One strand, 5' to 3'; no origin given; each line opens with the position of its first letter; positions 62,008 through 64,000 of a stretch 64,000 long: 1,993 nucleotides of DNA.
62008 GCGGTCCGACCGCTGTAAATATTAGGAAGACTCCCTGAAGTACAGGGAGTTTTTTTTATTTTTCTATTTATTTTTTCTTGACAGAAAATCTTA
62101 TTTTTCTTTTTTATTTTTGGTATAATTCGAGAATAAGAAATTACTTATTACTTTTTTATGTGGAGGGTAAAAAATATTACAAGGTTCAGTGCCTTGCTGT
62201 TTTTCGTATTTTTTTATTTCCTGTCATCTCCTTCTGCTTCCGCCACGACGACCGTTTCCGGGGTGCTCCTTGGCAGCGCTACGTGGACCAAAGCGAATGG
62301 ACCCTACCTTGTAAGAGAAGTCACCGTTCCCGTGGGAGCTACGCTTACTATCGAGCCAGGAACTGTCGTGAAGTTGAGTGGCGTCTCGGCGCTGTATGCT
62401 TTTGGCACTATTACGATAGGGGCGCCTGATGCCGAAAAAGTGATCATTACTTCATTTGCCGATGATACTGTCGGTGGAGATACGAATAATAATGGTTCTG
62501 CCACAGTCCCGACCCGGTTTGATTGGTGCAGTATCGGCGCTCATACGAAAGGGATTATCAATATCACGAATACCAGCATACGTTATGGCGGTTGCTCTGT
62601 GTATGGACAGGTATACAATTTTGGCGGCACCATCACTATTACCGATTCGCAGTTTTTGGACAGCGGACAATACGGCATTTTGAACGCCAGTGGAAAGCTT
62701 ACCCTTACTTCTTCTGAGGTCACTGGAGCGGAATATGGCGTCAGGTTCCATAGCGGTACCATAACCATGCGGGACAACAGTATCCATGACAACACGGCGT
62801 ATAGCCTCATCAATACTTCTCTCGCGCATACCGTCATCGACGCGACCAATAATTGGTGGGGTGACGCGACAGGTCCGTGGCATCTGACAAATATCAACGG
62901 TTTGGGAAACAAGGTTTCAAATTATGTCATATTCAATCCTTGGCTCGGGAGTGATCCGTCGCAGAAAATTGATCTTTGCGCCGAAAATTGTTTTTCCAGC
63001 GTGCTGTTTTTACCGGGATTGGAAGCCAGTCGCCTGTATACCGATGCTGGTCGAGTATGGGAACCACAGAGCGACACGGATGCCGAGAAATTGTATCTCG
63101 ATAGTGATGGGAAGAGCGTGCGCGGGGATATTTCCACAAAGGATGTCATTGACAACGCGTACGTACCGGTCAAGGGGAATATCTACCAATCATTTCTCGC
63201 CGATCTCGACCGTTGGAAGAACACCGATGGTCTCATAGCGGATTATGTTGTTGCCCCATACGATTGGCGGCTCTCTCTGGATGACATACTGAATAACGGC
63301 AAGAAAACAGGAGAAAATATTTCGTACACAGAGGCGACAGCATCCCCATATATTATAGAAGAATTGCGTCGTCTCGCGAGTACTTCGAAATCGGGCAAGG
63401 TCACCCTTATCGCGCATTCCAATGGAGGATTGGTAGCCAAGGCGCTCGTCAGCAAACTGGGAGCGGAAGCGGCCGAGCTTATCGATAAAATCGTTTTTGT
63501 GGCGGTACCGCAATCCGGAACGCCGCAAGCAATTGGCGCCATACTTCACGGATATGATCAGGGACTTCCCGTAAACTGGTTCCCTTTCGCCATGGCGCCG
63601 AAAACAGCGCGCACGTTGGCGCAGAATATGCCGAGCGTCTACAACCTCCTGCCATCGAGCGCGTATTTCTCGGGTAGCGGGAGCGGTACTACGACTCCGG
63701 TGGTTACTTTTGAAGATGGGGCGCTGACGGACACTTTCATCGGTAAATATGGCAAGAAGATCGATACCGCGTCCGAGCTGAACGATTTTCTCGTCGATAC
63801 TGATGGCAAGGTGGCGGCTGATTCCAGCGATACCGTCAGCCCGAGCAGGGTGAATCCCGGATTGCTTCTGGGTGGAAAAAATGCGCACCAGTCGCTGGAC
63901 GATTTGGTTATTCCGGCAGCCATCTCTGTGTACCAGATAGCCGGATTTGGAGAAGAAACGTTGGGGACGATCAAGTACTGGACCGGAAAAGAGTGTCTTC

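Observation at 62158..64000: Large open reading frame missing from the ORF track: a secreted beta-helix plus lipase/esterase protein truncated by the window edge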

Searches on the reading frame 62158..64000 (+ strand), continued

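Call 87: find_homologous_proteins(query=L006:8828-12091:+, max_evalue=1e-20)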
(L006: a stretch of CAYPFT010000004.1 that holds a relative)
Query L006:8828-12091:+ (1088 aa): 233 proteins with E <= 1e-20 among 8000 candidates; the best 120 are listed.
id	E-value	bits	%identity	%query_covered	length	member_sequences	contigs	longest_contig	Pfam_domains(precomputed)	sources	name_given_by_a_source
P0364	0.0e+0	2494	100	100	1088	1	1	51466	PF13229.13,PF02450.22,PF24096.3,PF05048.20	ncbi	-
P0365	0.0e+0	1598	68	100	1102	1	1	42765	PF13229.13,PF02450.22,PF05048.20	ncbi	-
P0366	9.4e-281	953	48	91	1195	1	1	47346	PF13229.13,PF02450.22,PF05048.20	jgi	jgi:parallel beta-helix repeat protein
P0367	5.9e-279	947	51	87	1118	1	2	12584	PF13229.13,PF02450.22,PF05048.20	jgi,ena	jgi:parallel beta-helix repeat protein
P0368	3.1e-276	938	57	53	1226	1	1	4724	PF13229.13,PF02450.22,PF18676.7,PF24096.3,PF05048.20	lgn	-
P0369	2.3e-265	902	58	52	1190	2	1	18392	PF13229.13,PF02450.22,PF18676.7,PF24096.3,PF05048.20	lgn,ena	-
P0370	2.0e-264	899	53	63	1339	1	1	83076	PF02450.22,PF18676.7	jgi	jgi:hypothetical protein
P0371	3.3e-264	898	48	91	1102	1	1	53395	PF13229.13,PF02450.22,PF07819.20,PF05048.20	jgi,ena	-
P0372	3.8e-248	845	48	86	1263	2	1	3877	PF13229.13,PF02450.22,PF05048.20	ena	-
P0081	4.2e-244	831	54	58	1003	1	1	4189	PF02450.22,PF18676.7,PF24096.3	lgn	-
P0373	9.1e-243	827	47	87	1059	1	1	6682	PF02450.22,PF24096.3,PF05048.20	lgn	-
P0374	8.1e-241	820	46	89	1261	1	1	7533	PF02450.22,PF24096.3,PF05048.20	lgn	-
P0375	8.5e-241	820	46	89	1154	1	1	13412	PF02450.22,PF05048.20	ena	-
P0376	4.6e-233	795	45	71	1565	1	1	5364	PF13229.13,PF02450.22,PF18676.7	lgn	-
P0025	1.0e-229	784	56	53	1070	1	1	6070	PF02450.22,PF18676.7,PF24096.3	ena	-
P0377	1.0e-225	770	46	89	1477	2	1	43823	PF13229.13,PF02450.22,PF28492.1,PF24096.3,PF05048.20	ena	-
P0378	1.5e-225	770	50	69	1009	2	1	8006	PF02450.22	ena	-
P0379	2.6e-225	769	39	88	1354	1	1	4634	PF13229.13,PF02450.22,PF18676.7,PF00561.27,PF05048.20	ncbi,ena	-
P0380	4.1e-224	765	53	67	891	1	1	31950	PF02450.22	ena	-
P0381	5.3e-224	765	57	62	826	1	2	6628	PF02450.22,PF24096.3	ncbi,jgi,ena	-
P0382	1.1e-221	757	44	89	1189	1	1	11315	PF02450.22,PF05048.20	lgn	-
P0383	2.2e-213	730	54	62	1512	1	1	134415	PF02450.22,PF28492.1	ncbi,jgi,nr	ncbi:MAG: hypothetical protein M0P76_00100 [Candidatus Pacebacteria bacterium]|jgi:parallel beta-hel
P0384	7.2e-212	724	51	69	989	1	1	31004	PF02450.22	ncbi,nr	ncbi:MAG: hypothetical protein NT098_04655 [Candidatus Parcubacteria bacterium]|nr:hypothetical prot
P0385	4.2e-210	719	49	52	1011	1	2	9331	PF02450.22,PF18676.7,PF24096.3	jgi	jgi:pimeloyl-ACP methyl ester carboxylesterase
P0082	1.4e-205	704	58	52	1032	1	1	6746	PF02450.22,PF24096.3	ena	-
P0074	2.0e-204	700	59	52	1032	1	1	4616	PF02450.22,PF24517.3,PF24096.3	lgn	-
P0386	4.6e-202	692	59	52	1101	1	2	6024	PF13229.13,PF02450.22,PF24096.3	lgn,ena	-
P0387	2.2e-201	690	48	52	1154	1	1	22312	PF02450.22,PF18676.7,PF24096.3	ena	-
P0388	2.4e-201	690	42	88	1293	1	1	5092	PF13229.13,PF02450.22,PF24096.3,PF05048.20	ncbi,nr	ncbi:MAG: right-handed parallel beta-helix repeat-containing protein [Candidatus Yonathbacteria bact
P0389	6.1e-198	678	45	76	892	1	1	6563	PF13229.13,PF02450.22,PF05048.20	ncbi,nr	ncbi:MAG: right-handed parallel beta-helix repeat-containing protein [Candidatus Parcubacteria bacte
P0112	1.7e-197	677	57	53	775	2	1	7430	PF02450.22,PF24096.3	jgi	jgi:pimeloyl-ACP methyl ester carboxylesterase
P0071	5.1e-197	675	57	52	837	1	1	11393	PF02450.22,PF24096.3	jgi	-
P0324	5.6e-197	675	55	56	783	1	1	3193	PF02450.22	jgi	-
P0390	2.8e-196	673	53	54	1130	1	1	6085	PF13229.13,PF02450.22,PF24096.3,PF05048.20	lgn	-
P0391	1.2e-191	658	54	52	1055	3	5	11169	PF02450.22,PF24096.3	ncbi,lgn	-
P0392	3.5e-188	646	47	67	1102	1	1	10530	PF02450.22,PF24096.3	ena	-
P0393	6.6e-188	645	55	52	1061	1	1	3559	PF02450.22,PF24096.3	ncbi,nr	ncbi:MAG: hypothetical protein KGH56_03860 [Patescibacteria group bacterium]|nr:hypothetical protein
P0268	4.4e-187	642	43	73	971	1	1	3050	PF02450.22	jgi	jgi:pimeloyl-ACP methyl ester carboxylesterase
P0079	5.5e-187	642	53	53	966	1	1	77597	PF02450.22,PF24096.3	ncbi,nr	ncbi:hypothetical protein HZC00_00320 [Candidatus Kaiserbacteria bacterium]|nr:hypothetical protein 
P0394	2.0e-186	640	53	57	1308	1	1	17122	PF02450.22,PF24096.3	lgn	-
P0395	7.7e-186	638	46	53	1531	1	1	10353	PF02450.22,PF18676.7,PF24096.3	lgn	-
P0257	2.2e-185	637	55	52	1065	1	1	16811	PF02450.22,PF16403.12,PF24096.3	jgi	jgi:hypothetical protein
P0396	6.1e-185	635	54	52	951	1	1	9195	PF02450.22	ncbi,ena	-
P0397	5.1e-184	632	54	53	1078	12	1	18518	PF02450.22,PF24096.3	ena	-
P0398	1.3e-181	624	55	53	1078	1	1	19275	PF02450.22,PF24096.3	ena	-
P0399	8.5e-181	622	55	53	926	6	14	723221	PF02450.22,PF24096.3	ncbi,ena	-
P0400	1.8e-180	621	54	53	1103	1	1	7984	PF13229.13,PF02450.22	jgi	-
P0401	2.1e-180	620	52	56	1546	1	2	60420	PF02450.22,PF24096.3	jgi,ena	jgi:hypothetical protein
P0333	1.7e-179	617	53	54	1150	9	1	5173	PF02450.22,PF24096.3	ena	-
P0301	3.3e-179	616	46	63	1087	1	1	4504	PF02450.22,PF24096.3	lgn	-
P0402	4.3e-179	616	45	51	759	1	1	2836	PF02450.22,PF18676.7,PF07819.20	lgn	-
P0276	3.9e-178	613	54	52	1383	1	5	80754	PF13229.13,PF02450.22,PF24096.3,PF05048.20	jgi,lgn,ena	jgi:hypothetical protein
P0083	7.9e-177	608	54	53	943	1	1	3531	PF02450.22,PF24096.3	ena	-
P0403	9.3e-176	605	52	56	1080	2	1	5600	PF02450.22,PF24096.3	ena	-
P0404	1.5e-175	604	52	53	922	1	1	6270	PF02450.22,PF24096.3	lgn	-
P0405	1.8e-175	604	53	53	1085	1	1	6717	PF02450.22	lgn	-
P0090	2.0e-175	604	54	53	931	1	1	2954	PF02450.22,PF24096.3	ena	-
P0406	2.7e-175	603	43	72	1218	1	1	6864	PF02450.22,PF24096.3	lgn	-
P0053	4.3e-174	599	49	60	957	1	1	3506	PF02450.22,PF24096.3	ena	-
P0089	1.1e-173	598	53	54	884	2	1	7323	PF02450.22,PF24096.3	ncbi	-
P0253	2.2e-173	597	52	53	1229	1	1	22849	PF02450.22,PF24096.3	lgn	-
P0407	6.6e-173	596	53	52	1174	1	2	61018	PF13229.13,PF02450.22,PF24096.3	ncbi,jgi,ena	ncbi:MAG: right-handed parallel beta-helix repeat-containing protein [Candidatus Paceibacterota bact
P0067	1.3e-171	591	53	53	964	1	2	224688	PF02450.22,PF24517.3,PF24096.3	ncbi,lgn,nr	ncbi:MAG: DNRLRE domain-containing protein [bacterium]|nr:DNRLRE domain-containing protein [bacteriu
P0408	1.4e-171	591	39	64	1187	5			PF02450.22,PF18676.7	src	-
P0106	2.0e-171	591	53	52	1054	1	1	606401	PF02450.22,PF16403.12,PF24096.3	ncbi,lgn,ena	-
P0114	2.9e-171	590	51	54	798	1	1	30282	PF02450.22,PF24096.3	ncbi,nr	ncbi:hypothetical protein FJY94_04125, partial [Candidatus Kaiserbacteria bacterium]|nr:hypothetical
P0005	2.0e-170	587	53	53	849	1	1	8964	PF02450.22,PF24096.3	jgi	jgi:pimeloyl-ACP methyl ester carboxylesterase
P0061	4.9e-170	586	49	57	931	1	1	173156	PF02450.22,PF24096.3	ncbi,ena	-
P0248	1.8e-169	584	51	56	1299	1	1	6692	PF02450.22,PF24096.3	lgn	-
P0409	2.1e-168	581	51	52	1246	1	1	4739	PF13229.13,PF02450.22,PF24096.3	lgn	-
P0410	8.1e-168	579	53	52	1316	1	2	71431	PF02450.22,PF24096.3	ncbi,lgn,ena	ncbi:MAG: hypothetical protein AAB547_00640 [Patescibacteria group bacterium]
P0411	9.0e-168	578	52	53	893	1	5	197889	PF02450.22,PF24096.3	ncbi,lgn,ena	-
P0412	3.5e-166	573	42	62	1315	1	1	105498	PF02450.22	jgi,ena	-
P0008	8.1e-166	572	50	53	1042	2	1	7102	PF02450.22,PF24096.3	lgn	-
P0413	2.2e-164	567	49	53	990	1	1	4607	PF02450.22,PF24096.3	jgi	jgi:pimeloyl-ACP methyl ester carboxylesterase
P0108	3.8e-164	566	52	53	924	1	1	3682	PF02450.22,PF24096.3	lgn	-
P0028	1.0e-163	565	48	57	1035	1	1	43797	PF02450.22,PF24096.3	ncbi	-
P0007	1.3e-163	565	48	57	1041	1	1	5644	PF02450.22,PF24096.3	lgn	-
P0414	2.8e-162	560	36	87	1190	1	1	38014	PF13229.13,PF02450.22,PF05048.20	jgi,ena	-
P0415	3.6e-162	560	47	62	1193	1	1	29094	PF13229.13,PF02450.22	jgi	-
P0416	8.8e-162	559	36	88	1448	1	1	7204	PF09603.16,PF13229.13,PF02450.22,PF24096.3,PF05048.20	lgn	-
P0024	9.7e-162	559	51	53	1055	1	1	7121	PF02450.22,PF28492.1,PF24096.3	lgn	-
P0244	2.4e-161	557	45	54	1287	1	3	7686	PF02450.22,PF18676.7,PF24096.3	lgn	-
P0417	1.2e-160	555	50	52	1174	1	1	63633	PF02450.22,PF24096.3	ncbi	-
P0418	3.9e-160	553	51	53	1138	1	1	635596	PF02450.22,PF24096.3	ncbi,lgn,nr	ncbi:MAG: hypothetical protein Q7S04_03555 [Candidatus Moranbacteria bacterium]|nr:hypothetical prot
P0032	2.5e-159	551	49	53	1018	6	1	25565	PF02450.22,PF24096.3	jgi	-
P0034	1.1e-156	542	49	53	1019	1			PF02450.22,PF28492.1,PF24096.3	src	-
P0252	1.6e-156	541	41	65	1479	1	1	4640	PF13229.13,PF02450.22,PF24096.3,PF05048.20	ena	-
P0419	1.6e-151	525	47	53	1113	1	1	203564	PF13229.13,PF02450.22,PF24096.3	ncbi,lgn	-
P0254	2.3e-151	524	48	52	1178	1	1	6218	PF02450.22,PF24096.3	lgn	-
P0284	1.1e-150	522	49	52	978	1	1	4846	PF02450.22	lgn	-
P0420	2.9e-150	521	43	61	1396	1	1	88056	PF02450.22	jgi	jgi:pimeloyl-ACP methyl ester carboxylesterase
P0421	4.6e-149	517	46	52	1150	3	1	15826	PF02450.22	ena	-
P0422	2.2e-148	514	49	52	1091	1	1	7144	PF02450.22,PF24096.3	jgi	jgi:hypothetical protein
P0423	1.1e-147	512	43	63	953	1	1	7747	PF02450.22,PF00975.27,PF07819.20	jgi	jgi:pimeloyl-ACP methyl ester carboxylesterase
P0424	1.9e-147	511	46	52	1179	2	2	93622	PF02450.22,PF24096.3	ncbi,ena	-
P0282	1.9e-147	511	48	52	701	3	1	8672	PF02450.22,PF24096.3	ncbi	ncbi:MAG: hypothetical protein WCT07_03885, partial [Candidatus Paceibacterota bacterium]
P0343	1.4e-145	505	46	53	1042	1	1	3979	PF02450.22,PF24096.3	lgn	-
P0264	1.7e-145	505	48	52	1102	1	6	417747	PF02450.22,PF24096.3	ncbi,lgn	-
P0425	2.7e-145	504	45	52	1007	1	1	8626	PF13229.13,PF02450.22,PF24096.3,PF05048.20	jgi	-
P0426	1.8e-143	498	43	62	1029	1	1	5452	PF02450.22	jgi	jgi:pimeloyl-ACP methyl ester carboxylesterase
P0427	1.9e-142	495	46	52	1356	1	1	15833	PF02450.22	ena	-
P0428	3.6e-142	494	43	60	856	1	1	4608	PF02450.22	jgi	jgi:hypothetical protein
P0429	3.8e-142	494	47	53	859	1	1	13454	PF02450.22,PF24096.3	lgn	-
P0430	9.9e-142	492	48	53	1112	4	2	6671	PF02450.22,PF24096.3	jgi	-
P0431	4.5e-141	490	48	52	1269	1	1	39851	PF02450.22,PF24096.3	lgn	-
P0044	4.9e-141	490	53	44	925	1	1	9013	PF13229.13,PF02450.22,PF28492.1,PF24096.3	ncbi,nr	ncbi:MAG: right-handed parallel beta-helix repeat-containing protein, partial [Candidatus Kaiserbact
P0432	5.5e-140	486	43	62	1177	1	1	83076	PF13229.13,PF02450.22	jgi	jgi:hypothetical protein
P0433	6.6e-140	486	46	55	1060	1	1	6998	PF13229.13,PF02450.22,PF24096.3,PF05048.20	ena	-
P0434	1.5e-138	482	42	61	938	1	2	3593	PF02450.22,PF00975.27,PF07819.20,PF04862.19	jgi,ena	jgi:choice-of-anchor C domain-containing protein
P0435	1.7e-138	482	47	52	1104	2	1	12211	PF02450.22,PF05048.20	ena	-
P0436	2.0e-138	481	44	56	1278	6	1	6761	PF02450.22,PF24096.3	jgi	jgi:hypothetical protein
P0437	2.3e-138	481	37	80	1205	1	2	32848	PF13229.13,PF02450.22,PF24096.3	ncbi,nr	ncbi:MAG: right-handed parallel beta-helix repeat-containing protein [Parcubacteria group bacterium]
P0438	2.6e-138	481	34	86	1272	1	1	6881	PF13229.13,PF02450.22,PF05048.20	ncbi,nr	ncbi:MAG: right-handed parallel beta-helix repeat-containing protein [Candidatus Yonathbacteria bact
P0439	5.5e-138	480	45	52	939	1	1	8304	PF02450.22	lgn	-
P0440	1.2e-137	479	46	51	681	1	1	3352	PF05057.21,PF02450.22,PF24096.3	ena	-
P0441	1.4e-136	475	42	52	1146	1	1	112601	PF13229.13,PF02450.22,PF24096.3,PF05048.20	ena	-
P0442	4.4e-133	464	41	62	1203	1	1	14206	PF13229.13,PF02450.22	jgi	jgi:hypothetical protein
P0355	6.2e-133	463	45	53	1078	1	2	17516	PF02450.22,PF28492.1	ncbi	-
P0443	6.3e-133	463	45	52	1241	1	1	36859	PF02450.22,PF24096.3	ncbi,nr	ncbi:MAG: hypothetical protein PHP62_00365 [Candidatus Moranbacteria bacterium]|nr:hypothetical prot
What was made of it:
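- The family was not seen in cultivated Saccharibacteria (call 87).
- Tried and rejected: The Saccharibacteria-labelled member's relatives are all Parcubacteria-type, so there is no evidence for the family in cultivated CPR (call 87).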

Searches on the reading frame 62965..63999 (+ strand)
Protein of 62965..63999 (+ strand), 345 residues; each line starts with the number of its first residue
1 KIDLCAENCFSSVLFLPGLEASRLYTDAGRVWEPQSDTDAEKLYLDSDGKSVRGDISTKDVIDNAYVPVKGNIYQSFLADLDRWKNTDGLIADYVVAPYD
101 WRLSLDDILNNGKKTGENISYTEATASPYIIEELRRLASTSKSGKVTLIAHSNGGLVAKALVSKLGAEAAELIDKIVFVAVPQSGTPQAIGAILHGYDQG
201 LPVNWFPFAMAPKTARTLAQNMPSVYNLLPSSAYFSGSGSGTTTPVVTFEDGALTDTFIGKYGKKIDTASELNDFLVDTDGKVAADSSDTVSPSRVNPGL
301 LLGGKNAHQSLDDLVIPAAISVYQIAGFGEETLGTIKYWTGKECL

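Call 81: search_protein_representatives(protein=window:62965-63999:+)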
Query: 345 residues. Proteins with E-value up to 0.001 (for the whole library): 2908; up to 1e-10: 1905; up to 1e-30: 1474. The best 150 are listed.
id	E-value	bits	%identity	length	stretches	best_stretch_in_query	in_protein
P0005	2.5e-181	618.9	80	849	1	5-345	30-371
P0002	4.7e-169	578.6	75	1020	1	5-345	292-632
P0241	3.6e-159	546.1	70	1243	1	3-344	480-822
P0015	6.0e-141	486.2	67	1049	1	4-344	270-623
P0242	4.1e-132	457.2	64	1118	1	11-345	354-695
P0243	3.9e-127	440.8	60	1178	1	4-345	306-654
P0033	7.0e-126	436.6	63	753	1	16-345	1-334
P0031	1.6e-125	435.4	61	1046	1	5-344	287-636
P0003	4.1e-123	427.5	62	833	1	6-345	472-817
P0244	2.5e-122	425.0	60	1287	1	6-345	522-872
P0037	9.8e-122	423.0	58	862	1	5-345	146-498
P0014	7.6e-114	397.1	57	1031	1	11-344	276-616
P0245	6.0e-113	394.1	57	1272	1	5-344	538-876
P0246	1.2e-111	389.8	59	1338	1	6-344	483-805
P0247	2.6e-110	385.5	57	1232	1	4-343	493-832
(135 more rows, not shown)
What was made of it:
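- The family has 1,474 clusters at E <= 1e-30 (call 81).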
